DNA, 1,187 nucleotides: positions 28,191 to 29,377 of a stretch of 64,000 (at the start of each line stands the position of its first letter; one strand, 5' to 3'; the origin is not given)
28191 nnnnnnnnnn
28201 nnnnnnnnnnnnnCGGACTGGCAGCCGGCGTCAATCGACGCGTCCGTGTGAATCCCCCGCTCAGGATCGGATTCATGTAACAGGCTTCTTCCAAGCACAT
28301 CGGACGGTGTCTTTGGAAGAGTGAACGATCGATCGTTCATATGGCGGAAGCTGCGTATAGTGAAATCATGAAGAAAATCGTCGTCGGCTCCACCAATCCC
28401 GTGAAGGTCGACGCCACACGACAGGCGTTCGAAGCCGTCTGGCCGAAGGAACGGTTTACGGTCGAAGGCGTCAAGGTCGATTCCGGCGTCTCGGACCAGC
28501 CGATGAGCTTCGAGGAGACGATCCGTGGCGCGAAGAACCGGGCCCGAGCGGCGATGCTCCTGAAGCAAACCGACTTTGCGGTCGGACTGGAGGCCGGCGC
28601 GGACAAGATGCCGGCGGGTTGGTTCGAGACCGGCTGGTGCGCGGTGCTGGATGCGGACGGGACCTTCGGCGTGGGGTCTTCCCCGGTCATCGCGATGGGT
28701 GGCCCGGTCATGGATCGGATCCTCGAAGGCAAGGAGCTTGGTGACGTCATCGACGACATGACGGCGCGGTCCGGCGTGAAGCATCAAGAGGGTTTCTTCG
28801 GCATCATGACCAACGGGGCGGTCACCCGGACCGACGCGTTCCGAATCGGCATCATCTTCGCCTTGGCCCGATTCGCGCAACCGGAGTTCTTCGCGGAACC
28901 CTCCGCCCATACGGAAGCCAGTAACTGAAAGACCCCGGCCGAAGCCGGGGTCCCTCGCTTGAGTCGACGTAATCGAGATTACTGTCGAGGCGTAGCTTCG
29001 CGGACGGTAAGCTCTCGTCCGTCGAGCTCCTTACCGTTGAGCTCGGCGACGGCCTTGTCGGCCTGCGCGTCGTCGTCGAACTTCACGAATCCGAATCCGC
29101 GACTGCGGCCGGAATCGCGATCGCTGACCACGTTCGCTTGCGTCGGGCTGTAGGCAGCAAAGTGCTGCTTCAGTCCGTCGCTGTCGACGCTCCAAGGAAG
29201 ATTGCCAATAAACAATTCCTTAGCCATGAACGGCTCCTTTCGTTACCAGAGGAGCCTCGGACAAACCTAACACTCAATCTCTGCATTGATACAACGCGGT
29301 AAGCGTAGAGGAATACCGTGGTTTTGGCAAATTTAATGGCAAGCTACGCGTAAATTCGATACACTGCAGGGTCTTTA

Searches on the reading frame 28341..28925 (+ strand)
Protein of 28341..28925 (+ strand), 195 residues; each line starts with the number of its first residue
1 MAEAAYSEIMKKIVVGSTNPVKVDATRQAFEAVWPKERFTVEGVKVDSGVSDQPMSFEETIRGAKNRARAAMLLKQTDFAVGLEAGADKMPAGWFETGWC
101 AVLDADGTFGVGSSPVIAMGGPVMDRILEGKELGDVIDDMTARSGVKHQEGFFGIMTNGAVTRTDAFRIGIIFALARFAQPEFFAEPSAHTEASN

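Call 12: search_protein_families(library=pfam, proteins=[window:28341-28925:+], max_evalue=0.01)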
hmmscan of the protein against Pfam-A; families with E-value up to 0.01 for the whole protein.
window:28341-28925:+ (195 aa): 1 family
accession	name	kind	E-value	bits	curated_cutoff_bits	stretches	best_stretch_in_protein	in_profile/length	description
PF01931.24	NTPase_I-T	-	5.7e-53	179.5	25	1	16-178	1-161/162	Protein of unknown function DUF84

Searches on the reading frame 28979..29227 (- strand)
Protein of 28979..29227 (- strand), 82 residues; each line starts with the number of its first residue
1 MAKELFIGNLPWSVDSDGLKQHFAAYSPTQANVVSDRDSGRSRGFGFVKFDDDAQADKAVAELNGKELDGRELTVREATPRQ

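Call 12: search_protein_families(library=pfam, proteins=[window:28979-29224:-], max_evalue=0.01)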
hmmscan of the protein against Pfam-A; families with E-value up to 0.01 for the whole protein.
window:28979-29224:- (81 aa): 3 families
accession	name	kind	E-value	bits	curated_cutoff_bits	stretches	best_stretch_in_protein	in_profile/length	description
PF00076.28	RRM_1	-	3.6e-22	78.4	20.7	1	4-72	1-69/70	RNA recognition motif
PF16367.11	RRM_7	-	0.00073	19.9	27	1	3-61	3-68/94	RNA recognition motif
PF25701.1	RRM_YTH1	-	0.0021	18.3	35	1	4-75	5-72/75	YTH1-like RRM domain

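Call 55: find_encoding_contigs(protein=window:28979-29227:-, flank=3000, max_places=10)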
Protein window:28979-29227:- (82 aa): 13 contigs read that carry it; 5 places shown.
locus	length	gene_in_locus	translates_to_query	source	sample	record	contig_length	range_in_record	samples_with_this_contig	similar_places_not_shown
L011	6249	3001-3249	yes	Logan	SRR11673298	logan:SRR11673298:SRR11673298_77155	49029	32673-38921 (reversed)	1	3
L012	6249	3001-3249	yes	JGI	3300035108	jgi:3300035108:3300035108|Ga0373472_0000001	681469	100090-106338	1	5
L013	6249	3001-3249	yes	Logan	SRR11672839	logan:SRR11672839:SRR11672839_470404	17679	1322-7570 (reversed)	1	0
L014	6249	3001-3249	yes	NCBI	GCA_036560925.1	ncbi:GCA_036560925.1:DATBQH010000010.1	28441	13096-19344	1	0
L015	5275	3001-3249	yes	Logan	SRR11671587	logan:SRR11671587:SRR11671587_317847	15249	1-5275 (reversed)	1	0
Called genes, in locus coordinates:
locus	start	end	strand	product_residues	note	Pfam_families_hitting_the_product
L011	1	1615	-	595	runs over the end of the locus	PF13632:Glyco_trans_2_3 (weak)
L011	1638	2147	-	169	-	PF00293:NUDIX (weak)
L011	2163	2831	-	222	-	PF08299:Bac_DnaA_C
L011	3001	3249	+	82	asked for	PF00076:RRM_1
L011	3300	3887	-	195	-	PF01931:NTPase_I-T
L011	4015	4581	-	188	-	PF01066:CDP-OH_P_transf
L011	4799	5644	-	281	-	-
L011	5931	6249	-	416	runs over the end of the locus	PF00202:Aminotran_3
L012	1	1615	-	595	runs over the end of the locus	PF13632:Glyco_trans_2_3 (weak)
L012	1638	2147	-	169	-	PF00293:NUDIX (weak)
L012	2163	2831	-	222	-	PF08299:Bac_DnaA_C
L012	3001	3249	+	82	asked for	PF00076:RRM_1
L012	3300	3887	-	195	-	PF01931:NTPase_I-T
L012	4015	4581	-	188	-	PF01066:CDP-OH_P_transf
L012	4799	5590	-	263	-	-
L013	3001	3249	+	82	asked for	PF00076:RRM_1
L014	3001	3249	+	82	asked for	PF00076:RRM_1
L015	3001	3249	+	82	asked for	PF00076:RRM_1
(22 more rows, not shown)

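Call 57: find_homologous_proteins(query=window:28979-29224:-, max_evalue=1e-20)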
Query window:28979-29224:- (81 aa): 123 proteins with E <= 1e-20 among 1518 candidates; the best 120 are listed.
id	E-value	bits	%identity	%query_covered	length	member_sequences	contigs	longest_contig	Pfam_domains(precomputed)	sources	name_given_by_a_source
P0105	1.9e-46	173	100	100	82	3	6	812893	PF00076.29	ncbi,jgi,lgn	ncbi:MAG TPA: RNA-binding protein [Patescibacteria group bacterium]|jgi:RNA recognition motif-contai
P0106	2.0e-44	166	95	100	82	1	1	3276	PF00076.29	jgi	jgi:cold-inducible RNA-binding protein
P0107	1.3e-37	145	81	100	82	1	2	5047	PF00076.29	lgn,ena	-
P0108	5.9e-37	143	81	100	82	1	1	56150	PF00076.29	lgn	-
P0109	3.6e-36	140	80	100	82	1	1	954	PF00076.29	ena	-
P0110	2.4e-34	134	75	100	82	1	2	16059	PF00076.29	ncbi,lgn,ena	-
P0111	4.7e-34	133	75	100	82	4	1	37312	PF00076.29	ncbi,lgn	-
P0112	6.4e-34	133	78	100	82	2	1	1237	PF00076.29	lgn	-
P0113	3.8e-33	130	77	100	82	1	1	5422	PF00076.29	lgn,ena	-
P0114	8.7e-33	129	75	100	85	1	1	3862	PF00076.29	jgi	jgi:cold-inducible RNA-binding protein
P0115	9.4e-33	129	75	100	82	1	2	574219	PF00076.29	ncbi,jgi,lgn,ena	-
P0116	9.5e-33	129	75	100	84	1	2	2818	PF00076.29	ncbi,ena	-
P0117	1.2e-32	129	74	100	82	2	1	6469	PF00076.29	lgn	-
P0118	1.7e-32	128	75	100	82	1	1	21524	PF00076.29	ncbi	-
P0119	2.4e-32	128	77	100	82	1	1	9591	PF00076.29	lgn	-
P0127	4.9e-31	124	75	100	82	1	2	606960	PF00076.29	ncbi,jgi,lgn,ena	-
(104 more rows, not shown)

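Call 58: find_encoding_contigs(protein=P0108, flank=4000, max_places=2)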
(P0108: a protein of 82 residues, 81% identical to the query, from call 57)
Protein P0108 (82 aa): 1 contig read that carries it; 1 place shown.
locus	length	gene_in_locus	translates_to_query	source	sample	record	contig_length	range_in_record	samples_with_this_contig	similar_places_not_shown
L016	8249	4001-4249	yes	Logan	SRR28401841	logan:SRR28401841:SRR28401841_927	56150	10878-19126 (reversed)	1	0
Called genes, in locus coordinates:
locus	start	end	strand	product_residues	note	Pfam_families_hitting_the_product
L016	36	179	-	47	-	PF18919:DUF5670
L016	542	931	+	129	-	PF10025:DUF2267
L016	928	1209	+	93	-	-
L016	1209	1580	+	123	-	PF10025:DUF2267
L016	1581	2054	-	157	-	-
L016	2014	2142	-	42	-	-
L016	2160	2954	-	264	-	PF12679:ABC2_membrane_2, PF12730:ABC2_membrane_4 (weak), PF12698:ABC2_membrane_3 (weak), PF10920:DUF2705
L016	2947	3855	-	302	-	PF00005:ABC_tran, PF13304:AAA_21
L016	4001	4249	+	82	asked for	PF00076:RRM_1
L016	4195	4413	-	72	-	-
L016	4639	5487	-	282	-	PF13875:DUF4202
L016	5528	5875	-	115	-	PF04342:DMT_6 (weak)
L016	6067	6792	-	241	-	PF02535:Zip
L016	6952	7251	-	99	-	-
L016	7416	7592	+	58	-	-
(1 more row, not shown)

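Call 59: find_encoding_contigs(protein=P0115, flank=4000, max_places=2)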
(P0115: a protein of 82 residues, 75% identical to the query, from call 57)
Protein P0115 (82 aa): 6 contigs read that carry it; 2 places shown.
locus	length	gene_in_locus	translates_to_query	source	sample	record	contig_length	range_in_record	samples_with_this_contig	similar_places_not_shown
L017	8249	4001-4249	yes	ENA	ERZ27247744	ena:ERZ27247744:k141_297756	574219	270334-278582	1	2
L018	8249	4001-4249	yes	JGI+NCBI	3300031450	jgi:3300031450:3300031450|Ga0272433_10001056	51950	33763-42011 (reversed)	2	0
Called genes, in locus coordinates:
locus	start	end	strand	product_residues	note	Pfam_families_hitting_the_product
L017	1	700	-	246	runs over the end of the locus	-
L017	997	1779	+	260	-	PF00970:FAD_binding_6, PF00175:NAD_binding_1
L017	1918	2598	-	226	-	-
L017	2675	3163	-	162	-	-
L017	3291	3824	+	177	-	PF07963:N_methyl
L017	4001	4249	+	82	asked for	PF00076:RRM_1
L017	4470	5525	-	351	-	-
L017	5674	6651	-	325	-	PF02615:Ldh_2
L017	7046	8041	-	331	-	PF00793:DAHP_synth_1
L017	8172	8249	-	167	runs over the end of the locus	PF01050:MannoseP_isomer (weak)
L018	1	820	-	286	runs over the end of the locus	-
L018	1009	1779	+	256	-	PF00970:FAD_binding_6, PF00175:NAD_binding_1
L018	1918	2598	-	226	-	-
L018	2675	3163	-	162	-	-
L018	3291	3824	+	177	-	PF07963:N_methyl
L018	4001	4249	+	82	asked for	PF00076:RRM_1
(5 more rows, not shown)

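Call 60: find_encoding_contigs(protein=P0127, flank=4000, max_places=2)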
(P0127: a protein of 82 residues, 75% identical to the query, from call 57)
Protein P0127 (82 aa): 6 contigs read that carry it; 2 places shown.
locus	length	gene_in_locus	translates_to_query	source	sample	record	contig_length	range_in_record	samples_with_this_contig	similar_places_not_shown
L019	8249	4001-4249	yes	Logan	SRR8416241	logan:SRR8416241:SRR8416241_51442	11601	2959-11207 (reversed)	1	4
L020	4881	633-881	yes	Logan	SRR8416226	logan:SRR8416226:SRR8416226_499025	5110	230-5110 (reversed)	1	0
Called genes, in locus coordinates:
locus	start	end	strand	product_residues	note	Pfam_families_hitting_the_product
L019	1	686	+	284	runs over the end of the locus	PF09992:NAGPA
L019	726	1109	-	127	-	PF09656:PGPGW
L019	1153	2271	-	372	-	PF01427:Peptidase_M15 (weak)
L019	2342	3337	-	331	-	PF01820:Dala_Dala_lig_N, PF07478:Dala_Dala_lig_C, PF02222:ATP-grasp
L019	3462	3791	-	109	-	-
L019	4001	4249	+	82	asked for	PF00076:RRM_1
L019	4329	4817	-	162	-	PF07883:Cupin_2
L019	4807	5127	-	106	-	PF22277:EncFtn-like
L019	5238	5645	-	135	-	PF00293:NUDIX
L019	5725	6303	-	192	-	PF00702:Hydrolase, PF13419:HAD_2, PF13242:Hydrolase_like (weak)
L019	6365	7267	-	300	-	PF01488:Shikimate_DH (weak)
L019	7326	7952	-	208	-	PF03848:TehB (weak), PF05724:TPMT, PF13489:Methyltransf_23, PF08241:Methyltransf_11, PF08242:Methyltransf_12, PF13649:Methyltransf_25, PF13847:Methyltransf_31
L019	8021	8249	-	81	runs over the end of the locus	-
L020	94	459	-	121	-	-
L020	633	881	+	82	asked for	PF00076:RRM_1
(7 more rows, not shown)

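Call 61: find_encoding_contigs(protein=P0106, flank=4000, max_places=3)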
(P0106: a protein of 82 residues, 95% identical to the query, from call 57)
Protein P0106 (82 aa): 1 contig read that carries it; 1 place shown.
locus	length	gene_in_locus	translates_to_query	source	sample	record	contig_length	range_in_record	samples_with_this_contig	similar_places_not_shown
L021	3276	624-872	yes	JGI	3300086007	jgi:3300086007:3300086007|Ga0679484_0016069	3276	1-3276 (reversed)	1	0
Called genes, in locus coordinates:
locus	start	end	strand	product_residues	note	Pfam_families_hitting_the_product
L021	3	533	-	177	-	?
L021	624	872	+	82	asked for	PF00076:RRM_1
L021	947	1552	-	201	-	PF00300:His_Phos_1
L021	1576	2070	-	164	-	PF00383:dCMP_cyt_deam_1, PF14437:MafB19-deam (faint)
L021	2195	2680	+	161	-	-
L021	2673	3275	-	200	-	?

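Call 62: list_cluster_members(proteins=[P0105, P0001])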
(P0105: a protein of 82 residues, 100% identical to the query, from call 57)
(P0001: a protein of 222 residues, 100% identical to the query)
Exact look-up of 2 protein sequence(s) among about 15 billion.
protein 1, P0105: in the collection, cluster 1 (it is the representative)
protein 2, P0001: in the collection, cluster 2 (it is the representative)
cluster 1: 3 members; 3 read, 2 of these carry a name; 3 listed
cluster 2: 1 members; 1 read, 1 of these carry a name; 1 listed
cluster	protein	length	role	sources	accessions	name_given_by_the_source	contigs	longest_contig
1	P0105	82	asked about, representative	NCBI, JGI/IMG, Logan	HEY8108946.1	MAG TPA: RNA-binding protein [Patescibacteria group bacterium] | RNA recognition motif-containing protein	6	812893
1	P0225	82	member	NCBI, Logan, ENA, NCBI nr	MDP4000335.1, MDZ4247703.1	MAG: RNA-binding protein [bacterium] | RNA-binding protein [bacterium]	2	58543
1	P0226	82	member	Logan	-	-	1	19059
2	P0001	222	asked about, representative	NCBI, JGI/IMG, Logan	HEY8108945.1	MAG TPA: helix-turn-helix domain-containing protein [Patescibacteria group bacterium] | hypothetical protein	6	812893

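Call 64: find_encoding_contigs(protein=P0226, flank=4000, max_places=3)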
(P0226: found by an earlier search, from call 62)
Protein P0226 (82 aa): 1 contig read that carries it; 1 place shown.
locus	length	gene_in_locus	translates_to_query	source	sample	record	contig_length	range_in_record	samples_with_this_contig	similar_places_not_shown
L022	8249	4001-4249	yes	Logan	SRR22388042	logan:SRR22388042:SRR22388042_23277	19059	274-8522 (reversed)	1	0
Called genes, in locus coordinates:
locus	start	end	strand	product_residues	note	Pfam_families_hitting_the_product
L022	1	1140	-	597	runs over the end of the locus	PF13632:Glyco_trans_2_3 (weak)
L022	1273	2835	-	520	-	PF00478:IMPDH, PF00571:CBS (weak), PF01070:FMN_dh, PF03060:NMO (weak)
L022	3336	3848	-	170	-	PF00293:NUDIX (faint)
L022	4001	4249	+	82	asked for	PF00076:RRM_1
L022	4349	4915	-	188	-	PF01931:NTPase_I-T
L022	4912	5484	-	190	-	-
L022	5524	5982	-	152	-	PF01243:PNPOx_N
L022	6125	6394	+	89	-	PF04221:RelB (weak), PF19891:DUF6364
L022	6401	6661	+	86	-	PF15738:YafQ_toxin (weak)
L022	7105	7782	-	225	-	PF00557:Peptidase_M24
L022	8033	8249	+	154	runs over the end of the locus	-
